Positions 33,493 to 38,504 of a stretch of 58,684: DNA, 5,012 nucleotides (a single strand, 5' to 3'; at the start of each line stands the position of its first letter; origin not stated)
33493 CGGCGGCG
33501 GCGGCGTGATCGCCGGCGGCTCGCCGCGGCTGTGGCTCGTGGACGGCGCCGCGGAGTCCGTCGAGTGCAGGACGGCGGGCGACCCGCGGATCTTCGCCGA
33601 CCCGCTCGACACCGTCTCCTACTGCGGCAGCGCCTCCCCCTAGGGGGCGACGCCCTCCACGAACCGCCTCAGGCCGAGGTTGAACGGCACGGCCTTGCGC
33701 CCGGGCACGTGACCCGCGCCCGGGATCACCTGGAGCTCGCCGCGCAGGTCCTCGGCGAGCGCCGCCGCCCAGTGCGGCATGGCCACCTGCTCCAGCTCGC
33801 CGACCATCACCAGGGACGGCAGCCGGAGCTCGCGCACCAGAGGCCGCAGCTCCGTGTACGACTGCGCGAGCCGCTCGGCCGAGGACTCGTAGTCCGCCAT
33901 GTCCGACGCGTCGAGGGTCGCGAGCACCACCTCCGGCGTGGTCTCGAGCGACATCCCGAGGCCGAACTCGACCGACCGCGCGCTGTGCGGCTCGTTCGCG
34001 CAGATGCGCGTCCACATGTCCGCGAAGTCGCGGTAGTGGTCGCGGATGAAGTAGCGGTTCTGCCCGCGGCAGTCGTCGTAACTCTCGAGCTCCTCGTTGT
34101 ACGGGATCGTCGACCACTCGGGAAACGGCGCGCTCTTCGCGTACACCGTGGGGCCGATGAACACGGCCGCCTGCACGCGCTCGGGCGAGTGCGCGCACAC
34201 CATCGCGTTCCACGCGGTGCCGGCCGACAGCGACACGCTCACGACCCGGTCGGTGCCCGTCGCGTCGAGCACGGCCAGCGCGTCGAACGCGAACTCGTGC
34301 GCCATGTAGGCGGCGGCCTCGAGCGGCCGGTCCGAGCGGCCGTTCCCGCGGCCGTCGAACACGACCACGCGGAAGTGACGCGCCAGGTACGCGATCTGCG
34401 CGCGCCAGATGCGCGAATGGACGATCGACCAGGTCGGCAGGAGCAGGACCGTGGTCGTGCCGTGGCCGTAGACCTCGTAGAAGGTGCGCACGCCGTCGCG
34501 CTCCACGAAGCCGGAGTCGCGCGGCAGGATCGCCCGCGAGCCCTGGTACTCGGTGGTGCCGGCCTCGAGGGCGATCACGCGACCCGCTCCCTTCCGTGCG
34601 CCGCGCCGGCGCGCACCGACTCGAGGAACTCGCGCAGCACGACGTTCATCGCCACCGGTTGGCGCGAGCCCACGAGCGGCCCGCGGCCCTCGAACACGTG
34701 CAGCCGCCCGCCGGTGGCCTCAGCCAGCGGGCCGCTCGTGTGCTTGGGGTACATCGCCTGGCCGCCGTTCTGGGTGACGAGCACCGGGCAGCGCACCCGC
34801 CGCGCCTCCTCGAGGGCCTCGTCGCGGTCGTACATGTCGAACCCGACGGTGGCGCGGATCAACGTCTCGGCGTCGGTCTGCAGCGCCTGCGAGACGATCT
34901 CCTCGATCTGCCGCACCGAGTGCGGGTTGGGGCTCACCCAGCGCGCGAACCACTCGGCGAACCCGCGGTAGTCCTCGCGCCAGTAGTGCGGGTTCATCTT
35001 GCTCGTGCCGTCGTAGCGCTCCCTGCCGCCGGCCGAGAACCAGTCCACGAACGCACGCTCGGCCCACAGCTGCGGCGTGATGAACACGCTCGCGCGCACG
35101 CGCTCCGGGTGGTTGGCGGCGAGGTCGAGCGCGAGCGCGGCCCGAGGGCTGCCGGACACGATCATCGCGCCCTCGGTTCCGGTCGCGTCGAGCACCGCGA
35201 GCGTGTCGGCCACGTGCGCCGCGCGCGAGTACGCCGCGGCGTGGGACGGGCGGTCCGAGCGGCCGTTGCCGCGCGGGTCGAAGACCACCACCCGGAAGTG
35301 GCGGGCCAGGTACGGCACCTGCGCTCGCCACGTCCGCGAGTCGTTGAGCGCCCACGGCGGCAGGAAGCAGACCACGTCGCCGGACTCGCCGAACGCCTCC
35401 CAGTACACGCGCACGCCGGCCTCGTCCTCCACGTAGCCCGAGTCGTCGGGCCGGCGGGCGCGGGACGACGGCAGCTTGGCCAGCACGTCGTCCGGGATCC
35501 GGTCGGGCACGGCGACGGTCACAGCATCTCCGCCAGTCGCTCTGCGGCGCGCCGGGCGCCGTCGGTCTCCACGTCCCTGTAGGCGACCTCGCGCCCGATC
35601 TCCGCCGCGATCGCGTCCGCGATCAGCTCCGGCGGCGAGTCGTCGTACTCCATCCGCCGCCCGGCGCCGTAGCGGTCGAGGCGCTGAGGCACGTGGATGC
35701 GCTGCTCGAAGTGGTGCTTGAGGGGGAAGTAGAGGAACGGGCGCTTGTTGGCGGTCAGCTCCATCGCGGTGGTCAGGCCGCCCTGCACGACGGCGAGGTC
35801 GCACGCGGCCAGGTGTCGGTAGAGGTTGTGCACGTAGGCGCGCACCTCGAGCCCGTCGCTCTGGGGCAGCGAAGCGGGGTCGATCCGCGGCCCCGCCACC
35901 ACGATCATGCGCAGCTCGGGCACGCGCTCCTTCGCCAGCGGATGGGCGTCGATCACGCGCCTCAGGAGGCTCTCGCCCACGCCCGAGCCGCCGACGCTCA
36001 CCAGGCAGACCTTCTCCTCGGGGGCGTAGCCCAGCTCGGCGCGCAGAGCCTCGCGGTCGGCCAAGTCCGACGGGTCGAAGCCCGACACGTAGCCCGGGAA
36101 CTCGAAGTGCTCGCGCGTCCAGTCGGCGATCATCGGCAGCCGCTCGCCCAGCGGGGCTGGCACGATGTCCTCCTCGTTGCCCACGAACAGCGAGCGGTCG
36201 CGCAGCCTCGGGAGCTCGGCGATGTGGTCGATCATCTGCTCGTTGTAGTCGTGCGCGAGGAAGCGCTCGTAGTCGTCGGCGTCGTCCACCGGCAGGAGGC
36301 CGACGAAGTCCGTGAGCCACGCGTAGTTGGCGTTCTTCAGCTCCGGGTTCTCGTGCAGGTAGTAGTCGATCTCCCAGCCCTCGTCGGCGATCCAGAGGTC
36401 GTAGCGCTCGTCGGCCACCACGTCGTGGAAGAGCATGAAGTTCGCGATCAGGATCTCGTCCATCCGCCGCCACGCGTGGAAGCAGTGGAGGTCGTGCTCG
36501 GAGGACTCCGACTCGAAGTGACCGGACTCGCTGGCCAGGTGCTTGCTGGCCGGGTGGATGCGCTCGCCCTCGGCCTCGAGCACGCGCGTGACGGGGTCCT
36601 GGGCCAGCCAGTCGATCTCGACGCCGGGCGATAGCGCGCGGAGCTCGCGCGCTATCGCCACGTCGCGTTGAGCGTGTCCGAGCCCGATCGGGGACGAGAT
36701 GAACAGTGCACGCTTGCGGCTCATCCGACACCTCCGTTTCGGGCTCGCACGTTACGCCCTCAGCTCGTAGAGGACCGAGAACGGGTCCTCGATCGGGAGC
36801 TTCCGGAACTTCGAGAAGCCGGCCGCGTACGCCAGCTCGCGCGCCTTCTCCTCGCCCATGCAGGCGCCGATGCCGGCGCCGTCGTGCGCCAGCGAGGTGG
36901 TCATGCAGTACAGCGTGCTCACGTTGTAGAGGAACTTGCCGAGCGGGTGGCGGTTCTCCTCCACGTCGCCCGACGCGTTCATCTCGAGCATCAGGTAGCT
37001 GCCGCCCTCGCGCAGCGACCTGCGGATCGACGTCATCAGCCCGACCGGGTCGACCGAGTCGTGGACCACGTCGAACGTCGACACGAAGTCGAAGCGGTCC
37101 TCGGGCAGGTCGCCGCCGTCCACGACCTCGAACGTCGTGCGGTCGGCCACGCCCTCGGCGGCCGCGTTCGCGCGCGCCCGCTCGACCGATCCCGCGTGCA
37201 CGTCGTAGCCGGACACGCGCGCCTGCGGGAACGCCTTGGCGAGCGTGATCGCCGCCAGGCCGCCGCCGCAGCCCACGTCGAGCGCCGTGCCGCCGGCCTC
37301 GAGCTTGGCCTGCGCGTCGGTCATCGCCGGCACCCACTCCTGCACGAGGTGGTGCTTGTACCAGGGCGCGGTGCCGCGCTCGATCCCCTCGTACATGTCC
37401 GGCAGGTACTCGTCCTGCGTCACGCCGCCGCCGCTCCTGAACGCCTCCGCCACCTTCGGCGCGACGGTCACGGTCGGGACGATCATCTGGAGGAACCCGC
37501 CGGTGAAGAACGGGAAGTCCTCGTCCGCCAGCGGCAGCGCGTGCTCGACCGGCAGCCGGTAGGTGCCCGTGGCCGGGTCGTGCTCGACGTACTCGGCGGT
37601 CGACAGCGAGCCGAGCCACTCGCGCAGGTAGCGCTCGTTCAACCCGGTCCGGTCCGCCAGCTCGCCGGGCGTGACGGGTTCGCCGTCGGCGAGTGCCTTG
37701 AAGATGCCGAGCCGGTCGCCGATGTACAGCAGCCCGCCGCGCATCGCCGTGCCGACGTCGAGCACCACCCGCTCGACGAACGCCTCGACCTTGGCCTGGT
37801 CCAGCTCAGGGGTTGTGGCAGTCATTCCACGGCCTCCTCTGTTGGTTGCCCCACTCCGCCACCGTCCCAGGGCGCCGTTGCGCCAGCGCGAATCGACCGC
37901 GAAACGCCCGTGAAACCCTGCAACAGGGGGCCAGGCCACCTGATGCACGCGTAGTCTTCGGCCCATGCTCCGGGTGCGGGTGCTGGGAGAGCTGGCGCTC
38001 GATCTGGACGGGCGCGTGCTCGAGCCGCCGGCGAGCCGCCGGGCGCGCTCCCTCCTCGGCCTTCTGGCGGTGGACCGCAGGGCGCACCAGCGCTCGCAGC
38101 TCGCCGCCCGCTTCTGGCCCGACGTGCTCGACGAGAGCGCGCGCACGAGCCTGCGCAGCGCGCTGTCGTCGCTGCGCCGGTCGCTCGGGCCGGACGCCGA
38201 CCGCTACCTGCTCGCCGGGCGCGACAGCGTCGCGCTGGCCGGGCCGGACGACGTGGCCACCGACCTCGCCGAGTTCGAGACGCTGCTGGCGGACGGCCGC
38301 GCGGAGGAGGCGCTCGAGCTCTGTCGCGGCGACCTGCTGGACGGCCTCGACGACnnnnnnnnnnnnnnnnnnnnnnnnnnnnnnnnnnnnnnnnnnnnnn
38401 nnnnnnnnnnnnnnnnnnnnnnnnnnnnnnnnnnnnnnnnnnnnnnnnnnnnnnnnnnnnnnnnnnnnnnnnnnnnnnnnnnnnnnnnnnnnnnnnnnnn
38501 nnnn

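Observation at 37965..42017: AfsR-like SARP regulator with a class III nucleotidyl cyclase domain inserted between the BTAD and the STAND ATPase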

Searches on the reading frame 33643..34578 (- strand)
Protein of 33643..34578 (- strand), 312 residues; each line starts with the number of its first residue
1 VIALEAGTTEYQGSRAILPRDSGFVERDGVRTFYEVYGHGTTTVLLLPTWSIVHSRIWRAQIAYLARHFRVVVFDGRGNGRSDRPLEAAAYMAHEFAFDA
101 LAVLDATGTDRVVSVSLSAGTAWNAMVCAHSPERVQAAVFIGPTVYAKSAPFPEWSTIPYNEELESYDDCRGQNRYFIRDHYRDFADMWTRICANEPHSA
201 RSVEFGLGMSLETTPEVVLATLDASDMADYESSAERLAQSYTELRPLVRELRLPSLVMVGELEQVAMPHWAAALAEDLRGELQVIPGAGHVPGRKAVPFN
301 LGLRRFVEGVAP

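Call 17: search_protein_families(library=pfam, proteins=[window:33643-34578:-], max_evalue=0.001)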
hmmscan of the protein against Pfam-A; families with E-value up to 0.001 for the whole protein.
window:33643-34578:- (312 aa): 3 families
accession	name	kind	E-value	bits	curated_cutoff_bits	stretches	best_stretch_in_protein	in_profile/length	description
PF00561.26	Abhydrolase_1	-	2.7e-19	70.2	25.8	1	44-291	3-239/245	alpha/beta hydrolase fold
PF12697.13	Abhydrolase_6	-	5.8e-10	40.6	26.3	1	53-292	9-206/217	Alpha/beta hydrolase family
PF12146.15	Hydrolase_4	-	4.7e-08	33.1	27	1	62-153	24-120/239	Serine aminopeptidase, S33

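Call 42: search_protein_families(library=ncbifam, proteins=[window:33643-34578:-], max_evalue=0.01)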
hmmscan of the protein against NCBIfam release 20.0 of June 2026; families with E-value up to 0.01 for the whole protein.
window:33643-34578:- (312 aa): 23 families
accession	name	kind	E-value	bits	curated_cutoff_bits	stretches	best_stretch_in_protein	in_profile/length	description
NF051488.1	bifunc_PcaDC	exception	9.1e-20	71.1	390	2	43-142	14-110/375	bifunctional 3-oxoadipate enol-lactonase/4-carboxymuconolactone decarboxylase PcaDC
TIGR02427.1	protocat_pcaD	equivalog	3.7e-17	62.6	255.85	1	54-141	25-110/251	3-oxoadipate enol-lactonase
NF051487.1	bifunc_PcaCD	exception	1.4e-14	54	430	2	54-144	184-272/413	bifunctional 4-carboxymuconolactone decarboxylase/3-oxoadipate enol-lactonase PcaCD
NF004514.1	PRK05855.1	equivalog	1.3e-13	50.4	455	1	25-136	5-119/578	SDR family oxidoreductase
NF058673.1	LipAdnlyCyLipJMY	equivalog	6.5e-10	38.3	800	1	24-151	12-144/449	bifunctional lipase/adenylate cyclase LipJ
TIGR03611.1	RutD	equivalog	2.9e-09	36.7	238.5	1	41-141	13-111/258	pyrimidine utilization protein D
TIGR03056.1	bchO_mg_che_rel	equivalog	3.9e-08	32.6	172.55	1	40-139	28-124/278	alpha/beta fold hydrolase BchO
NF045632.1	hydroxlase_HsaD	equivalog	5.2e-08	32.2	400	1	59-144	54-138/290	4,5:9,10-diseco-3-hydroxy-5,9,17-trioxoandrosta-1(10),2-diene-4-oate hydrolase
NF052610.1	macro_16_ester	equivalog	1.2e-07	31.4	420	1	25-151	6-135/281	alpha/beta fold macrolide esterase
NF002938.0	PRK03592.1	equivalog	1.6e-07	31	241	1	29-147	19-133/298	haloalkane dehalogenase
NF011457.0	PRK14875.1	equivalog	2e-07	30.3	307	1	35-144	125-232/372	acetoin dehydrogenase dihydrolipoyllysine-residue acetyltransferase subunit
TIGR01738.1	bioH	equivalog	8.8e-07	28.8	206.95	1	38-142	1-97/245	pimeloyl-ACP methyl ester esterase BioH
NF053683.1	esterase_mleBRB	exception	9.1e-07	28.7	585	1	25-148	6-132/280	BRB family alpha/beta fold macrolide esterase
NF041759.1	mac_hydro_EstT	equivalog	2.9e-06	26.7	450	1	24-151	4-134/278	macrolide hydrolase EstT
NF007674.0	PRK10349.1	equivalog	2.5e-05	24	449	1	33-142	5-106/256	pimeloyl-ACP methyl ester esterase BioH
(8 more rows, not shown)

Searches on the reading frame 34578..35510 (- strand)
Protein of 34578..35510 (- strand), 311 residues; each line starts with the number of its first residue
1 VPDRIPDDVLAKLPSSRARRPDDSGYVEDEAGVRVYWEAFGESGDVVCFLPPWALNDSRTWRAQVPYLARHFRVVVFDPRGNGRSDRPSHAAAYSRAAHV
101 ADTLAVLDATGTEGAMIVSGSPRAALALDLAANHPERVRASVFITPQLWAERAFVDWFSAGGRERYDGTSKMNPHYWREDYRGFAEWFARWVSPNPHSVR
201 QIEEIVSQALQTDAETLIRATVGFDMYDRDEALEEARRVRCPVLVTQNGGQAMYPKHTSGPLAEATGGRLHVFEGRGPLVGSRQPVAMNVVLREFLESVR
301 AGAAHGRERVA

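Call 69: search_protein_families(library=pfam, proteins=[window:34578-35510:-], max_evalue=0.00001)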
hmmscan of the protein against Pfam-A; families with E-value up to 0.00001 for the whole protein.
window:34578-35510:- (311 aa): 2 families
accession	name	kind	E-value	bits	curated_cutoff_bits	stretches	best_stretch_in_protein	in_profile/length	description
PF00561.26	Abhydrolase_1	-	8.6e-16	58.8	25.8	1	57-168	12-131/245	alpha/beta hydrolase fold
PF12697.13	Abhydrolase_6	-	4.8e-08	34.4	26.3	1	57-277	10-203/217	Alpha/beta hydrolase family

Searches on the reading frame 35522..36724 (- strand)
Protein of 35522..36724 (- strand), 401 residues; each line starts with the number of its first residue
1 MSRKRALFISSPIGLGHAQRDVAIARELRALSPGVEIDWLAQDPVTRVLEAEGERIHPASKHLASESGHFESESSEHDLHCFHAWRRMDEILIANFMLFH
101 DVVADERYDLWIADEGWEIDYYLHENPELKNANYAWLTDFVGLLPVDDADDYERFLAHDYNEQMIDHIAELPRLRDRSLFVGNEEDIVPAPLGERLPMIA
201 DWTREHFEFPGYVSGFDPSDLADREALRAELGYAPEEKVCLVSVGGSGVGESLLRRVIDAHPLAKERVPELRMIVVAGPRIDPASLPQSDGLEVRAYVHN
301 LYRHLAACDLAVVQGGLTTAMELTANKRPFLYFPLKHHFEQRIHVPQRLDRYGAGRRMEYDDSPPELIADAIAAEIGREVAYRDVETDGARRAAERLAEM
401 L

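Call 17: search_protein_families(library=pfam, proteins=[window:35522-36724:-], max_evalue=0.001)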
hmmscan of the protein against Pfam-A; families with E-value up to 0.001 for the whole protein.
window:35522-36724:- (401 aa): 1 family
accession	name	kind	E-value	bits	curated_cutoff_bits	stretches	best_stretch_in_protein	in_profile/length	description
PF04101.22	Glyco_tran_28_C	-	4.5e-08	33.7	22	1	244-373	5-138/166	Glycosyltransferase family 28 C-terminal domain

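Call 42: search_protein_families(library=ncbifam, proteins=[window:35522-36724:-], max_evalue=0.01)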
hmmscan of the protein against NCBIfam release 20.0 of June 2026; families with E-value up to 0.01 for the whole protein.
window:35522-36724:- (401 aa): 4 families
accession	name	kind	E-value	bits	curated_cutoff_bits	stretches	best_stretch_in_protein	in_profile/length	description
TIGR00661.1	MJ1255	subfamily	1.7e-09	37.4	195.9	1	285-363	226-302/321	MJ1255/VC2487 family glycosyltransferase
TIGR01426.2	MGT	subfamily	6.2e-06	25.5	260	1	237-395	226-385/393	macrolide family glycosyltransferase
TIGR01133.1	murG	equivalog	1.1e-05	24.7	250.25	1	235-399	180-351/353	undecaprenyldiphospho-muramoylpentapeptide beta-N-acetylglucosaminyltransferase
TIGR03590.1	PseG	equivalog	0.0002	21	153.55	0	10-77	10-68/280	UDP-2,4-diacetamido-2,4,6-trideoxy-beta-L-altropyranose hydrolase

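Call 97: search_solved_structures(query=window:35522-36724:-, max_evalue=0.001)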
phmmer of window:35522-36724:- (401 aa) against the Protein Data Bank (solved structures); distinct sequences matched with E-value up to 0.001: 0.

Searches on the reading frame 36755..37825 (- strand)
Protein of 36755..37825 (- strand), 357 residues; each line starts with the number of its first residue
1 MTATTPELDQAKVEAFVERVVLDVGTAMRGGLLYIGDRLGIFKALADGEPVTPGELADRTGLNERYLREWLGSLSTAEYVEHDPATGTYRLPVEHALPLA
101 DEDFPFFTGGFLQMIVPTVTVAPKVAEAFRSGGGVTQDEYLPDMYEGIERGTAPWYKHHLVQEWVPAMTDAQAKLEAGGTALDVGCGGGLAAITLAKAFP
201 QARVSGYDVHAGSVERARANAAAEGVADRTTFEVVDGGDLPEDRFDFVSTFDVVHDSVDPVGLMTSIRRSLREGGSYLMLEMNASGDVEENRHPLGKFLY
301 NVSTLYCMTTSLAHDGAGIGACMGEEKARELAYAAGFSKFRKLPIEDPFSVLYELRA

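Call 42: search_protein_families(library=ncbifam, proteins=[window:36755-37825:-], max_evalue=0.01)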
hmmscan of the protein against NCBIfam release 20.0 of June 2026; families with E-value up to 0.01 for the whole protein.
window:36755-37825:- (357 aa): 56 families (the best 25 are shown)
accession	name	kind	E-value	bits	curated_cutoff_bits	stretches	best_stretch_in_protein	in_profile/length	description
NF047649.1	MTase_UXPK_star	exception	8.5e-12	44.7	460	1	174-283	74-185/283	methyltransferase/UXPK-star double selenoprotein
TIGR01983.1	UbiG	equivalog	2.8e-11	43.1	102.95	1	174-283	46-155/228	bifunctional 2-polyprenyl-6-hydroxyphenol methylase/3-demethylubiquinol 3-O-methyltransferase UbiG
TIGR02021.1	BchM-ChlM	equivalog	9.4e-11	41.5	158.9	1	175-254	52-128/218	magnesium protoporphyrin IX methyltransferase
TIGR04543.1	ketoArg_3Met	equivalog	6.6e-09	35.3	425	1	180-254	152-226/336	2-ketoarginine methyltransferase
TIGR03534.1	RF_mod_PrmC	equivalog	1e-08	35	199.1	1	177-235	88-145/253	peptide chain release factor N(5)-glutamine methyltransferase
NF041536.1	ArsM_DUF2284_UU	exception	2.5e-08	32.7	575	1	174-290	73-191/459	arsenite methyltransferase/DUF2284 domain selenoprotein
NF041537.1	ArsM_AhpD_UU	exception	3.5e-08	32.6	510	1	174-290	73-191/345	arsenite methyltransferase/AhpD domain selenoprotein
NF040703.1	cyclopro_CfaB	exception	2.5e-07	29.9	650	1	174-251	156-233/393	C17 cyclopropane fatty acid synthase CfaB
NF043040.1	corrin_prot_MT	hypoth_equivalog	3.3e-07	30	180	1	175-249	38-115/216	corrinoid protein-associated methyltransferase CpaM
TIGR02469.1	CbiT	equivalog_domain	8.5e-07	29.3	78.3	1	167-234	9-76/124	precorrin-6Y C5,15-methyltransferase (decarboxylating) subunit CbiT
NF041675.1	sarc_dimgly_tmase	equivalog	1.2e-06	28.7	550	1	165-282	54-172/278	sarcosine/dimethylglycine N-methyltransferase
TIGR00406.1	prmA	equivalog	1.8e-06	27.7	183.15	1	178-248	160-229/288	50S ribosomal protein L11 methyltransferase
TIGR04345.1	ovoA_Cterm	equivalog_domain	2e-06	27.5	170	1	171-218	35-80/242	putative 4-mercaptohistidine N1-methyltransferase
NF007023.0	PRK09489.1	equivalog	2.5e-06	26.9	295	1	177-259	196-276/342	16S rRNA (guanine(1207)-N(2))-methyltransferase RsmC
NF001790.0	PRK00517.3-3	equivalog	2.8e-06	26.9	269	1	168-254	113-195/262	50S ribosomal protein L11 methyltransferase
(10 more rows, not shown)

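Call 79: search_protein_families(library=pfam, proteins=[window:36755-37825:-], max_evalue=0.1)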
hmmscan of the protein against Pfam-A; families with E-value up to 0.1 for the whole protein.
window:36755-37825:- (357 aa): 22 families
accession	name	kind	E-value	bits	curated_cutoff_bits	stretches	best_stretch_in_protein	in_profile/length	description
PF21320.3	HTH_65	-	1.2e-19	70.7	24.1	1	32-99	6-73/75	Rv2258c-like winged HTH domain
PF13847.12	Methyltransf_31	-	1.2e-18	67.7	27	1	177-289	3-119/145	Methyltransferase domain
PF13649.12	Methyltransf_25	-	2.4e-15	57.4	27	1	182-275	2-97/97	Methyltransferase domain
PF08242.18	Methyltransf_12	-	1.9e-14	54.6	30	1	182-275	1-96/98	Methyltransferase domain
PF08241.18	Methyltransf_11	-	3e-14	53.8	21.2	1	182-278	1-94/95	Methyltransferase domain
PF13489.12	Methyltransf_23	-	2.4e-13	50.6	27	1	156-289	1-126/164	Methyltransferase domain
PF05175.20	MTS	-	5.6e-09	36.3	23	1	177-248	31-102/170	Methyltransferase small domain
PF00891.24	Methyltransf_2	-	1.2e-06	28.4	22.3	1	174-293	59-178/210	O-methyltransferase domain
PF02353.26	CMAS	-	3.8e-06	26.9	27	1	172-254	57-137/273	Mycolic acid cyclopropane synthetase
PF06325.19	PrmA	-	5.2e-06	26.6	22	1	175-248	159-230/296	Ribosomal protein L11 methyltransferase (PrmA)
PF01209.24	Ubie_methyltran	-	2.1e-05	24.4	20.1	1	164-283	35-155/233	ubiE/COQ5 methyltransferase family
PF12847.13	Methyltransf_18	-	0.00014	22.4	27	1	175-239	12-76/151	Methyltransferase domain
PF12840.13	HTH_20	-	0.00049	20.5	27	1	38-63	6-31/51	Helix-turn-helix domain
PF01135.25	PCMT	-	0.0011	19.2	20.3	1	156-277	52-169/210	Protein-L-isoaspartate(D-aspartate) O-methyltransferase (PCMT)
PF02390.23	Methyltransf_4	-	0.0025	17.7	24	1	181-226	5-50/173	Putative methyltransferase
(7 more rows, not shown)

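Call 98: search_solved_structures(query=window:36755-37825:-, max_evalue=0.001)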
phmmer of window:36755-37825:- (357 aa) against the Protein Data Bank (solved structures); distinct sequences matched with E-value up to 0.001: 39.
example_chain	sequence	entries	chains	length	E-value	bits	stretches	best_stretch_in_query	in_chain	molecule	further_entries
8g5s_A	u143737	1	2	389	7.2e-67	229.5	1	1-356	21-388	TnmJ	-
5f8c_A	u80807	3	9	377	2.9e-51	178.2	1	13-346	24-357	Methyltransferase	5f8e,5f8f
3bus_A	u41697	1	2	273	1.2e-13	54.5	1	175-280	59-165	Methyltransferase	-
8zc8_A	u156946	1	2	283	4.3e-11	46.1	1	171-301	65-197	MitM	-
21zq_A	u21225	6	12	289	4.6e-11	46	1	171-301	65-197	MitM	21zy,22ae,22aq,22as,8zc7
8gdu_A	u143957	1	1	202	6.2e-09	39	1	146-282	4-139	Methyltransferase domain-containing protein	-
6uv6_A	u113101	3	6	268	3.8e-08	36.4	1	180-291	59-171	D-glucose O-methyltransferase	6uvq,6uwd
6mro_A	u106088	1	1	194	6.3e-08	35.7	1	146-283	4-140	methyl transferase from Methanosarcina acetivorans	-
7ux6_A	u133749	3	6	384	2.3e-07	33.8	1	34-233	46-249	MfnG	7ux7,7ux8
3mgg_A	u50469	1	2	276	2.3e-07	33.8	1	177-297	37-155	Methyltransferase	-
5gm1_A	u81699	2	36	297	3.2e-07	33.3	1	176-301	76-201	O-methylransferase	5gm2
7bgg_A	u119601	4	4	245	4e-07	33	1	176-283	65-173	heterocyclic toxin methyltransferase (Rv0560c) | 2-heptyl-1-hydroxyquinolin-4(1H)-one methyltransferase | Uncharacterized protein Rv0560c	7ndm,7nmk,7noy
2pjd_A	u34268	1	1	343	7.8e-07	32.1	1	178-272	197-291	Ribosomal RNA small subunit methyltransferase C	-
7v6h_A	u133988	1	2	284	1.2e-06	31.4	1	151-280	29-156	Cyclopropane fatty-acyl-phospholipid synthase-like methyltransferase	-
4nec_A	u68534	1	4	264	1.8e-06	30.8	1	130-289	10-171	Putative SAM-dependent methyltransferase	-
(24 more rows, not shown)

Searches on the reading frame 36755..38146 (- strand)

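Call 17: search_protein_families(library=pfam, proteins=[window:36755-38146:-], max_evalue=0.001)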
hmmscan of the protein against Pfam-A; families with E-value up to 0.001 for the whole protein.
window:36755-38146:- (464 aa): 13 families
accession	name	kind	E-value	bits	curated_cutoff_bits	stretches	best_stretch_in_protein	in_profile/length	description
PF21320.3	HTH_65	-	2.2e-19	69.9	24.1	1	139-206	6-73/75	Rv2258c-like winged HTH domain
PF13847.12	Methyltransf_31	-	2.1e-18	66.9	27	1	284-396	3-119/145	Methyltransferase domain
PF13649.12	Methyltransf_25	-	4e-15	56.7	27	1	289-382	2-97/97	Methyltransferase domain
PF08242.18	Methyltransf_12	-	3e-14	54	30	1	289-382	1-96/98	Methyltransferase domain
PF08241.18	Methyltransf_11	-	5.3e-14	53.1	21.2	1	289-385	1-94/95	Methyltransferase domain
PF13489.12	Methyltransf_23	-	4.2e-13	49.8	27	1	263-396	1-126/164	Methyltransferase domain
PF05175.20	MTS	-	8.8e-09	35.7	23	1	284-355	31-102/170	Methyltransferase small domain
PF00891.24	Methyltransf_2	-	2.2e-06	27.6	22.3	1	281-400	59-178/210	O-methyltransferase domain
PF02353.26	CMAS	-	6e-06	26.2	27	1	279-361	57-137/273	Mycolic acid cyclopropane synthetase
PF06325.19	PrmA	-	8.2e-06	26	22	1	282-355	159-230/296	Ribosomal protein L11 methyltransferase (PrmA)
PF01209.24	Ubie_methyltran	-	3.5e-05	23.7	20.1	1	271-390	35-155/233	ubiE/COQ5 methyltransferase family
PF12847.13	Methyltransf_18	-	0.00021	21.7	27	1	282-346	12-76/151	Methyltransferase domain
PF12840.13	HTH_20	-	0.00057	20.3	27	0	145-170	6-31/51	Helix-turn-helix domain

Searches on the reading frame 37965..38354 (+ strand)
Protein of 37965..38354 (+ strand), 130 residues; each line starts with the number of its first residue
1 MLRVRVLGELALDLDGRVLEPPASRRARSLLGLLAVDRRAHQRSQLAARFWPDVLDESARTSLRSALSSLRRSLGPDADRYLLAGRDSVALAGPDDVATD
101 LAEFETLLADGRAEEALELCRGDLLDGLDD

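Call 6: search_protein_families(library=pfam, proteins=[window:37965-38354:+], max_evalue=10)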
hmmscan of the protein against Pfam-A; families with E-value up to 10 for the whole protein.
seq(130 aa): 2 families
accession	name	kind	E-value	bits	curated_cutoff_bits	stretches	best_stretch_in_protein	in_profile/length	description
PF00486.34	Trans_reg_C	-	0.0068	16.9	26.2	1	25-80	8-65/77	Transcriptional regulatory protein, C terminal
PF14053.11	DUF4248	-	0.22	12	27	1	39-66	3-30/68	Domain of unknown function (DUF4248)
